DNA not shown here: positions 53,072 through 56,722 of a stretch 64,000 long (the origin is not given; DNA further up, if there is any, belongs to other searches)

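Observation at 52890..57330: Translationally coupled operon: trmH - 1116-aa membrane-anchored coiled-coil protein - DCC thiol oxidoreductase - metG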

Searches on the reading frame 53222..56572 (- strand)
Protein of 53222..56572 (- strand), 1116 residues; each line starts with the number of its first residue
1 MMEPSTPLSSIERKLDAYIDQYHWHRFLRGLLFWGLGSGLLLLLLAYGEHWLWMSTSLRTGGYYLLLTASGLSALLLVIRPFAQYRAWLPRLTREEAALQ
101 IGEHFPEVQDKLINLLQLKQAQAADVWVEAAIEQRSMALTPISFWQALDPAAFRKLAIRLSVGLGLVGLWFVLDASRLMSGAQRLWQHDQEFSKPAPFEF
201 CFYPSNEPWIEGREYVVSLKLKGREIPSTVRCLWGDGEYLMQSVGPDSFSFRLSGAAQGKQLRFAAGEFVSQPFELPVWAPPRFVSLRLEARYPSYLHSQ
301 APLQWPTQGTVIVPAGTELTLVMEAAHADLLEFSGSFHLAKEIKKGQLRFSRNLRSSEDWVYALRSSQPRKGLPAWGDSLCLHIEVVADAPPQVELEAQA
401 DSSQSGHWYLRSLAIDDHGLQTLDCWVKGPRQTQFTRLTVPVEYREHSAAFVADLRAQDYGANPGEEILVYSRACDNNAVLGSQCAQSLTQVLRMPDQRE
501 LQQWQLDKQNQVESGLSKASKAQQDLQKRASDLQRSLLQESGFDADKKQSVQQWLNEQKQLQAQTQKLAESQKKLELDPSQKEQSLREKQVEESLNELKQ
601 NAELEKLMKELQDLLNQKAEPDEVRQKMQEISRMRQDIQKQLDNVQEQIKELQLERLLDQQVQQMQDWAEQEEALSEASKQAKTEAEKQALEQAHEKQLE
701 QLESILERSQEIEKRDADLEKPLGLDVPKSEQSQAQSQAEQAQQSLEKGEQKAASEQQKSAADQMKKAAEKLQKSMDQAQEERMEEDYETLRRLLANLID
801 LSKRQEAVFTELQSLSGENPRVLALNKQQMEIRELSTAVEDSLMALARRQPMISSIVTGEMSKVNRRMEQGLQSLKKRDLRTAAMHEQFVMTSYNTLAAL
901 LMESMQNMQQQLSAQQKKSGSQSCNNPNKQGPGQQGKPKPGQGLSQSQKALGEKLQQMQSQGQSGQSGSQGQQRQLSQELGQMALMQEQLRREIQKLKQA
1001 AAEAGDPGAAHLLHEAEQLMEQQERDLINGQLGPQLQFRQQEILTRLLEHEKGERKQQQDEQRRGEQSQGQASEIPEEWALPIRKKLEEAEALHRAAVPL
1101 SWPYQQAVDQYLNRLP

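Call 3: search_protein_families(library=pfam, proteins=[window:53222-56572:-], max_evalue=0.01)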
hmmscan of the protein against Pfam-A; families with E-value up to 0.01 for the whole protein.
window:53222-56572:- (1116 aa): 1 family
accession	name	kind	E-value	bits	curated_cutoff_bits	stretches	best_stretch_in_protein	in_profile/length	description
PF13779.11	DUF4175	-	0.00098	17.7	27.3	1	304-428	207-322/825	Domain of unknown function (DUF4175)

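Call 6: search_protein_families(library=ncbifam, proteins=[window:53222-56572:-], max_evalue=0.01)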
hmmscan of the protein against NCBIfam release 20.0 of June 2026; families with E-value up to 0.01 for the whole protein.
window:53222-56572:- (1116 aa): 0 families

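Call 8: find_homologous_proteins(query=window:53222-56572:-, max_evalue=0.00001)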
Query window:53222-56572:- (1116 aa): 19 proteins with E <= 0.00001 among 8000 candidates.
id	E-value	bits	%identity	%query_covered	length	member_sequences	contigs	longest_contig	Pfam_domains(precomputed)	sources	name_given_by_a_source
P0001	0.0e+0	2332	96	100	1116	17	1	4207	-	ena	-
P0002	0.0e+0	2207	90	100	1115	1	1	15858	-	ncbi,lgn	ncbi:MAG: hypothetical protein RL577_764 [Bacteroidota bacterium]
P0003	0.0e+0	2049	83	100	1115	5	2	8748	PF13779.12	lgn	-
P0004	0.0e+0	1460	63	100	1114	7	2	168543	-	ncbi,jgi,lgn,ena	-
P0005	1.5e-118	416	29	98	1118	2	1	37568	-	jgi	-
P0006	4.1e-108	381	27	100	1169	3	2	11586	PF13779.12,PF13175.13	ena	-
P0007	2.7e-107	378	29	100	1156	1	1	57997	PF13779.12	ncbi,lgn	-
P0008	2.5e-102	362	29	93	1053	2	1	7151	-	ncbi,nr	ncbi:MAG: hypothetical protein RBT71_08930, partial [Flavobacteriales bacterium]|nr:hypothetical pro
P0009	4.2e-102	361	27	98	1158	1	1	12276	PF13779.12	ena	-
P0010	8.8e-98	347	25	98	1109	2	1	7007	-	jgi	jgi:hypothetical protein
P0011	9.0e-97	344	25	93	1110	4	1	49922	-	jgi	jgi:hypothetical protein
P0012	3.1e-94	335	26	100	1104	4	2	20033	-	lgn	-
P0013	1.0e-82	297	25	99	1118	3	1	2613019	-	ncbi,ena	-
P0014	4.7e-82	295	24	99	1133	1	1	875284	PF13779.12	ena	-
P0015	4.0e-72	262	24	99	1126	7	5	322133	-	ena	-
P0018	1.8e-15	74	25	72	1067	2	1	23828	-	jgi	jgi:hypothetical protein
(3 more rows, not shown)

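Call 10: find_encoding_contigs(protein=P0004, flank=8000, max_places=2)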
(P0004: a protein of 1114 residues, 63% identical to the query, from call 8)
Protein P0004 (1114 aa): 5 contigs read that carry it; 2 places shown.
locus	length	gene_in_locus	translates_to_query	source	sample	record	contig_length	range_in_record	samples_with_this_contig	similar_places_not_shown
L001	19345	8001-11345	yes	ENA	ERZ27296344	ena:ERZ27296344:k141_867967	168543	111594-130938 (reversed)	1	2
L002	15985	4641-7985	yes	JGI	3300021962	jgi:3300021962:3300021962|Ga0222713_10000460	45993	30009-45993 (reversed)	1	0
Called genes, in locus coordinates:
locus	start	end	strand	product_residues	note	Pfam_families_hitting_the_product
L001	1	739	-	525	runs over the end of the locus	PF00772:DnaB, PF13481:AAA_25 (weak), PF03796:DnaB_C, PF06745:ATPase (weak)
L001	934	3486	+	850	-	PF02861:Clp_N, PF13191:AAA_16 (weak), PF00004:AAA, PF17871:AAA_lid_9, PF07724:AAA_2, PF00004:AAA, PF07728:AAA_5, PF10431:ClpB_D2-small, +10 more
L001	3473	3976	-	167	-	PF00877:NLPC_P60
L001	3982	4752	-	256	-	PF01435:Peptidase_M48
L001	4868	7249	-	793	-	PF07244:POTRA (faint), PF01103:Omp85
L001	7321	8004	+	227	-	PF00588:SpoU_methylase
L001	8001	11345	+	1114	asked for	-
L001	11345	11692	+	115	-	PF04134:DCC1-like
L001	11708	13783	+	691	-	PF00133:tRNA-synt_1, PF09334:tRNA-synt_1g, PF19303:Anticodon_3, PF01588:tRNA_bind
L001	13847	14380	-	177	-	-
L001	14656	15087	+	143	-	PF00825:Ribonuclease_P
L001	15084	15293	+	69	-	PF01809:YidD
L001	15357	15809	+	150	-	PF01250:Ribosomal_S6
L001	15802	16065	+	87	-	PF01084:Ribosomal_S18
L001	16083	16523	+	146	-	PF01281:Ribosomal_L9_N, PF03948:Ribosomal_L9_C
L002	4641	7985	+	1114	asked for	-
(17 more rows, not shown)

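Call 11: find_encoding_contigs(protein=P0013, flank=8000, max_places=2)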
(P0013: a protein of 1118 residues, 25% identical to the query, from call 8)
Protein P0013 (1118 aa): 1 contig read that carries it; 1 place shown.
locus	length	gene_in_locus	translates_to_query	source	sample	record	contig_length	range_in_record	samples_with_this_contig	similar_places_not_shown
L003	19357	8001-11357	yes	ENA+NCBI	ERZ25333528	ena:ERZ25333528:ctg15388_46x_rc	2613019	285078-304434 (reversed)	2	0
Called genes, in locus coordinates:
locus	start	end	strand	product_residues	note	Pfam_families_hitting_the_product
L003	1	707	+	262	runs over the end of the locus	PF00561:Abhydrolase_1, PF12146:Hydrolase_4, PF03096:Ndr (weak), PF12697:Abhydrolase_6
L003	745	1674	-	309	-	PF01145:Band_7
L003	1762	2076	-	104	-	PF01906:YbjQ_1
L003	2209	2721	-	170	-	-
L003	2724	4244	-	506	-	PF00749:tRNA-synt_1c, PF19269:Anticodon_2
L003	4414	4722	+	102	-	PF13560:HTH_31, PF12844:HTH_19, PF01381:HTH_3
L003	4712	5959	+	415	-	PF00145:DNA_methylase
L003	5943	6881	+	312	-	-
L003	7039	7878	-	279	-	-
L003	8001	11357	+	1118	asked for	-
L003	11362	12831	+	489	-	-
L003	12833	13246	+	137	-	PF02130:YbeY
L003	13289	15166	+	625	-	PF01134:GIDA, PF12831:FAD_oxidored (weak), PF21680:GIDA_C_1st, PF13932:SAM_GIDA_C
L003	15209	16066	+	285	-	PF13489:Methyltransf_23, PF07021:MetW (weak), PF13847:Methyltransf_31, PF08241:Methyltransf_11, PF08242:Methyltransf_12, PF13649:Methyltransf_25 (weak)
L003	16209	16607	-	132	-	-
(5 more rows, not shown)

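Call 12: find_encoding_contigs(protein=P0014, flank=8000, max_places=2)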
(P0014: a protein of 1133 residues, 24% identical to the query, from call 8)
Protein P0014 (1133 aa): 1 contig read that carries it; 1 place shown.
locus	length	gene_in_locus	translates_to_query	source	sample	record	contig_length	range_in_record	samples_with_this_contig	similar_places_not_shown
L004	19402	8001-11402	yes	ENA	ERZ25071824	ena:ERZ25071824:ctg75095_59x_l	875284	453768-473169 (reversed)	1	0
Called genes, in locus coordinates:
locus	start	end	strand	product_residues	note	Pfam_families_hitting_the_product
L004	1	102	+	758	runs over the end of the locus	PF22896:OB_RNR_1st (faint), PF08206:OB_RNB (weak), PF25049:OB_HELZ2 (faint), PF08206:OB_RNB, PF17876:CSD2, PF17849:OB_Dis3, PF00773:RNB, PF00575:S1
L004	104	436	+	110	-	PF24725:DUF7677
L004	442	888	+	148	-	-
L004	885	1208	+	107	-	PF01906:YbjQ_1, PF23025:YbjQ_2 (weak)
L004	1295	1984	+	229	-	PF10988:DUF2807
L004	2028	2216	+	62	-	PF02416:TatA_B_E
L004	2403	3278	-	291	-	PF04397:LytTR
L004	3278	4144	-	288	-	PF04397:LytTR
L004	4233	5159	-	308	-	PF01145:Band_7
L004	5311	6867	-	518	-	PF00749:tRNA-synt_1c, PF19269:Anticodon_2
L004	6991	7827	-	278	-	-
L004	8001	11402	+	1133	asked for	PF13779:DUF4175 (weak)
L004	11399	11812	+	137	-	PF02130:YbeY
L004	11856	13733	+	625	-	PF01134:GIDA, PF12831:FAD_oxidored (weak), PF21680:GIDA_C_1st, PF13932:SAM_GIDA_C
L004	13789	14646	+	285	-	PF05219:DREV (weak), PF13489:Methyltransf_23, PF07021:MetW (weak), PF13847:Methyltransf_31, PF08241:Methyltransf_11, PF08242:Methyltransf_12, PF13649:Methyltransf_25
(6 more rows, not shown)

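Call 14: find_encoding_contigs(protein=P0007, flank=8000, max_places=1)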
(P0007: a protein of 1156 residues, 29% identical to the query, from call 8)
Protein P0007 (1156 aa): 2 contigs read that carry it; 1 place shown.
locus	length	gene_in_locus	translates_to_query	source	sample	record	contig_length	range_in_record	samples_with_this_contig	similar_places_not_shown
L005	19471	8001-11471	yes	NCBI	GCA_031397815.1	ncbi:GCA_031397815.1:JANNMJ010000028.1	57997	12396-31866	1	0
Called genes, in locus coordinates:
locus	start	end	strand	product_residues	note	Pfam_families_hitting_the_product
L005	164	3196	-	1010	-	PF05170:AsmA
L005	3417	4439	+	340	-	PF11751:PorP_SprF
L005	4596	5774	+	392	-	PF03781:FGE-sulfatase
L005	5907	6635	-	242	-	PF00156:Pribosyltran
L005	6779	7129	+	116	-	-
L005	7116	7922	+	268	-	PF03372:Exo_endo_phos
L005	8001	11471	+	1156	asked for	PF13779:DUF4175 (weak)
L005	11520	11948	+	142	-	PF13581:HATPase_c_2, PF02518:HATPase_c (weak)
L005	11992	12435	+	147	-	PF02130:YbeY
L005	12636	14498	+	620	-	PF00070:Pyr_redox (faint), PF01134:GIDA, PF01266:DAO (faint), PF07992:Pyr_redox_2 (weak), PF12831:FAD_oxidored (weak), PF21680:GIDA_C_1st, PF13932:SAM_GIDA_C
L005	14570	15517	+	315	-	PF13489:Methyltransf_23, PF08241:Methyltransf_11, PF08242:Methyltransf_12, PF13649:Methyltransf_25, PF13847:Methyltransf_31 (weak)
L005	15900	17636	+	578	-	PF13205:Big_5, PF04234:CopC (faint), PF13620:CarboxypepD_reg (faint)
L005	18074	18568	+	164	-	PF14328:DUF4385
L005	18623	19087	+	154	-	-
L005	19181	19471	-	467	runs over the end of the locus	PF01384:PHO4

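Call 15: find_encoding_contigs(protein=P0005, flank=8000, max_places=1)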
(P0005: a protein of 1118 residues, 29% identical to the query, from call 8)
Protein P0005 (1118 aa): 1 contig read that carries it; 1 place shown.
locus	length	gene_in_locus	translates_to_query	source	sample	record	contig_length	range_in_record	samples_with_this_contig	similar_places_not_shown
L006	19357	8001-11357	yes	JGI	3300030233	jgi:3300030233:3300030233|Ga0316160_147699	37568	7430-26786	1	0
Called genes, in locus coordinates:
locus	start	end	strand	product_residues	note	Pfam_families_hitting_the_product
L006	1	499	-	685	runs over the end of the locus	PF02897:Peptidase_S9_N, PF00326:Peptidase_S9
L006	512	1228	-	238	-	PF11967:RecO_N, PF02565:RecO_C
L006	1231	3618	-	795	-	PF21544:PorZ_N_b_propeller, PF07494:Reg_prop (faint), PF18962:Por_Secre_tail (weak)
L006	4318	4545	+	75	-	-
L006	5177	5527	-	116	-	PF02152:FolB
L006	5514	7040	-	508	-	PF00749:tRNA-synt_1c, PF19269:Anticodon_2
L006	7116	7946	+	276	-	PF10672:Methyltrans_SAM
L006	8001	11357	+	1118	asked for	-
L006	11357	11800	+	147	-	PF13581:HATPase_c_2, PF02518:HATPase_c (weak)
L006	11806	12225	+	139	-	PF02130:YbeY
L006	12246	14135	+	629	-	PF01134:GIDA, PF07992:Pyr_redox_2 (weak), PF12831:FAD_oxidored (weak), PF21680:GIDA_C_1st, PF13932:SAM_GIDA_C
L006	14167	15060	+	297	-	PF13649:Methyltransf_25 (faint), PF13489:Methyltransf_23, PF08241:Methyltransf_11, PF08242:Methyltransf_12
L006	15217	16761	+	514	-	PF00171:Aldedh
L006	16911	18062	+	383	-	PF00578:AhpC-TSA, PF08534:Redoxin (weak)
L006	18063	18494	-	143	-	PF02502:LacAB_rpiB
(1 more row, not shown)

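Call 16: find_encoding_contigs(protein=P0015, flank=8000, max_places=1)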
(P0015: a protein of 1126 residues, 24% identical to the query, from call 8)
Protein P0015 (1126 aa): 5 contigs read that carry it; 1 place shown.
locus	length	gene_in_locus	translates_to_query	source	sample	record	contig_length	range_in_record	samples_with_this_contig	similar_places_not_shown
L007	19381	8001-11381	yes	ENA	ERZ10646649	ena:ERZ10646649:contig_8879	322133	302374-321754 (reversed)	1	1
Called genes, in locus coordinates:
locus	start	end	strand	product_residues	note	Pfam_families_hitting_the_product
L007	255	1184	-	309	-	PF00781:DAGK_cat, PF19279:YegS_C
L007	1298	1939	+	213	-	PF22896:OB_RNR_1st (faint), PF08206:OB_RNB, PF17876:CSD2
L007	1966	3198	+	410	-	PF00773:RNB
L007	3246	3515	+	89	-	PF00575:S1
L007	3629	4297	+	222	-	PF10988:DUF2807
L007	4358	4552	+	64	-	PF02416:TatA_B_E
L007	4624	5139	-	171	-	-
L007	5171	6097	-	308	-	PF01145:Band_7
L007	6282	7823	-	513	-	PF00749:tRNA-synt_1c, PF19269:Anticodon_2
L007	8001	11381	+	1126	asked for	-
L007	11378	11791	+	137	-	PF02130:YbeY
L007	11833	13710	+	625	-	PF01134:GIDA, PF12831:FAD_oxidored (weak), PF21680:GIDA_C_1st, PF13932:SAM_GIDA_C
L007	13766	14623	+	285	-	PF05219:DREV (weak), PF13489:Methyltransf_23, PF13847:Methyltransf_31, PF08241:Methyltransf_11, PF08242:Methyltransf_12, PF13649:Methyltransf_25 (weak)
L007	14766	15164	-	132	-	PF07681:DoxX (weak)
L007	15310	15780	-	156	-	PF08818:DUF1801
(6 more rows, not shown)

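Call 19: find_homologous_proteins(query=A1, max_evalue=1e-10)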
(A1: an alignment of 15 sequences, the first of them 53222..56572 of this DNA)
Query A1 (15 sequences) (1116 aa, profile of the alignment): 28 proteins with E <= 1e-10 among 8000 candidates.
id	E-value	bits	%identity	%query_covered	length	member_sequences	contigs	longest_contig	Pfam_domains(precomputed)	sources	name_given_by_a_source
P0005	0.0e+0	1450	29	98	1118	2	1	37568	-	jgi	-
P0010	0.0e+0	1444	25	98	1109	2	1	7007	-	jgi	jgi:hypothetical protein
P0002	0.0e+0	1440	90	100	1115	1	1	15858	-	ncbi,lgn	ncbi:MAG: hypothetical protein RL577_764 [Bacteroidota bacterium]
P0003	0.0e+0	1438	83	100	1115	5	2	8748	PF13779.12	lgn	-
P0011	0.0e+0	1424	25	93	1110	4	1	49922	-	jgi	jgi:hypothetical protein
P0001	0.0e+0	1418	96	100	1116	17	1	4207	-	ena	-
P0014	0.0e+0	1413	24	99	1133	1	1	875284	PF13779.12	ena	-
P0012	0.0e+0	1399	26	100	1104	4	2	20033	-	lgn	-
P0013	0.0e+0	1396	25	99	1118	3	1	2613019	-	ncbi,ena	-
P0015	0.0e+0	1369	24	99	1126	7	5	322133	-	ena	-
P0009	0.0e+0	1367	27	98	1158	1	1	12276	PF13779.12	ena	-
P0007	0.0e+0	1365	29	100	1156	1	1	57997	PF13779.12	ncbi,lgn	-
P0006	0.0e+0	1362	27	100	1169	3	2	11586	PF13779.12,PF13175.13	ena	-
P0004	0.0e+0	1339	63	100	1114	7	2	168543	-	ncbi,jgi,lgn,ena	-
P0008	0.0e+0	1088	29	93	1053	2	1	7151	-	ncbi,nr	ncbi:MAG: hypothetical protein RBT71_08930, partial [Flavobacteriales bacterium]|nr:hypothetical pro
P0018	3.9e-51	192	25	72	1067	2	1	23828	-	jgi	jgi:hypothetical protein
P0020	7.9e-45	171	24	66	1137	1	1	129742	PF13779.12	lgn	-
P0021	4.7e-26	109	23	42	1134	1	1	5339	PF13779.12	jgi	jgi:hypothetical protein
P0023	1.2e-23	101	35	11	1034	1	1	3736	PF13779.12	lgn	-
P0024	6.3e-23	99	28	19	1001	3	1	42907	PF13779.12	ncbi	-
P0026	6.1e-14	69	20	39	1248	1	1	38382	-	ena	-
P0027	3.1e-13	67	22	35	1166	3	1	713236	-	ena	-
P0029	5.1e-12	62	27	22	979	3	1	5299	PF13779.12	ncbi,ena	-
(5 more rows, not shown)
